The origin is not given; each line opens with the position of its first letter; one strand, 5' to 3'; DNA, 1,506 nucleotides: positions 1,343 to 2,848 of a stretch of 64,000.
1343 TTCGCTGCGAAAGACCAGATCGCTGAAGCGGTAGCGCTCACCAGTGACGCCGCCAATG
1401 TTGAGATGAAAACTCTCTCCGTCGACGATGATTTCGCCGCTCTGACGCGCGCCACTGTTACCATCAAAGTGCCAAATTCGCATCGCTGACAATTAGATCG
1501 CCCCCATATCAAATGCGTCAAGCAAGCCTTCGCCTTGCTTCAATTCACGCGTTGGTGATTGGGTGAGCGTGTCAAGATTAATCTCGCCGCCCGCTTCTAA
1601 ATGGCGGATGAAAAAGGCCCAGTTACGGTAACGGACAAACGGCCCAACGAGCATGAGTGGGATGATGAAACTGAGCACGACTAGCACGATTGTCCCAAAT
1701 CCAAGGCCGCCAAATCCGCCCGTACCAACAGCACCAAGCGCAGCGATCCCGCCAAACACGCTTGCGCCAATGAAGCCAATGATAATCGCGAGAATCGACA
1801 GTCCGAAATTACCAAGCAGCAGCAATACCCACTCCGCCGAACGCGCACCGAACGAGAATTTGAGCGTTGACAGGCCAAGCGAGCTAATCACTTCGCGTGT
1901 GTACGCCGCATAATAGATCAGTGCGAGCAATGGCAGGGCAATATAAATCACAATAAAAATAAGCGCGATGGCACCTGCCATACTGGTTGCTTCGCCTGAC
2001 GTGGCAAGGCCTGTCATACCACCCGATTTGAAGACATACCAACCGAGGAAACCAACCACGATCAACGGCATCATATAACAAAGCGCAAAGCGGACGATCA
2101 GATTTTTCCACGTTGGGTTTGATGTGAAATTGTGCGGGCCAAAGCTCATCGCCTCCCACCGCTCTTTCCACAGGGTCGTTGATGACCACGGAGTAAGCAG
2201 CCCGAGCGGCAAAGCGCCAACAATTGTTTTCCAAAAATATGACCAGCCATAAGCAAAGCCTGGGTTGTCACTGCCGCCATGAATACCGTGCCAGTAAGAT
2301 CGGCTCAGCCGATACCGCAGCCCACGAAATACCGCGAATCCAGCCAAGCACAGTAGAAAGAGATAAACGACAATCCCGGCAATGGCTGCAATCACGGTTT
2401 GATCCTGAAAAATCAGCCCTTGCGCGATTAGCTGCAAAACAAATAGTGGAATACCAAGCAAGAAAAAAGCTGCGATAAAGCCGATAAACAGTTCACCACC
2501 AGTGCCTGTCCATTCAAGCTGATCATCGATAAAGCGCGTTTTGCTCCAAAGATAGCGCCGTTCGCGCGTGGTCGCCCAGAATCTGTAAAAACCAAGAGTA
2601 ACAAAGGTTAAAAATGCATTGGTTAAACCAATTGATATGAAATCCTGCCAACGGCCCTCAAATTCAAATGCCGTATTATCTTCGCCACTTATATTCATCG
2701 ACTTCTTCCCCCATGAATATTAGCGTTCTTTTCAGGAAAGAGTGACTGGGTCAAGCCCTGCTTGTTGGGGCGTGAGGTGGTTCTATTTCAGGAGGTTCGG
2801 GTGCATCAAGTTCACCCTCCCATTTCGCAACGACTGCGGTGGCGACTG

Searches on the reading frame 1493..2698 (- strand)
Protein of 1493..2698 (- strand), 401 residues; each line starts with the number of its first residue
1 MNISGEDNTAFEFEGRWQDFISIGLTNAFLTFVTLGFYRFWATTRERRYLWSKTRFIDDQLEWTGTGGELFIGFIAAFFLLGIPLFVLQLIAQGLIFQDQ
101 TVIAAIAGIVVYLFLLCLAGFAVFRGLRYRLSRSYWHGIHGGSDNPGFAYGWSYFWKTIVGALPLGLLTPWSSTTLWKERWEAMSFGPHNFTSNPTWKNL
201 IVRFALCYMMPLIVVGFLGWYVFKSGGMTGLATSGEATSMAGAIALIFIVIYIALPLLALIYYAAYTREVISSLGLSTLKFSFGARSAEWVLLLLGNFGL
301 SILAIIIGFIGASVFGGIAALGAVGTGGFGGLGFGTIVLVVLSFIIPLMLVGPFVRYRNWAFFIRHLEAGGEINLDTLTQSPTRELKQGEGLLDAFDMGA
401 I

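Call 20: search_protein_families(library=pfam, proteins=[window:1493-2698:-])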
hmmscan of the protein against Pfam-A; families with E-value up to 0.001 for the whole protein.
window:1493-2698:- (401 aa): 1 family
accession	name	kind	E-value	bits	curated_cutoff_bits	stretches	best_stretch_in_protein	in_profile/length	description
PF05987.18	DUF898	-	1.4e-63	215.5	28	1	9-395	2-336/336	Bacterial protein of unknown function (DUF898)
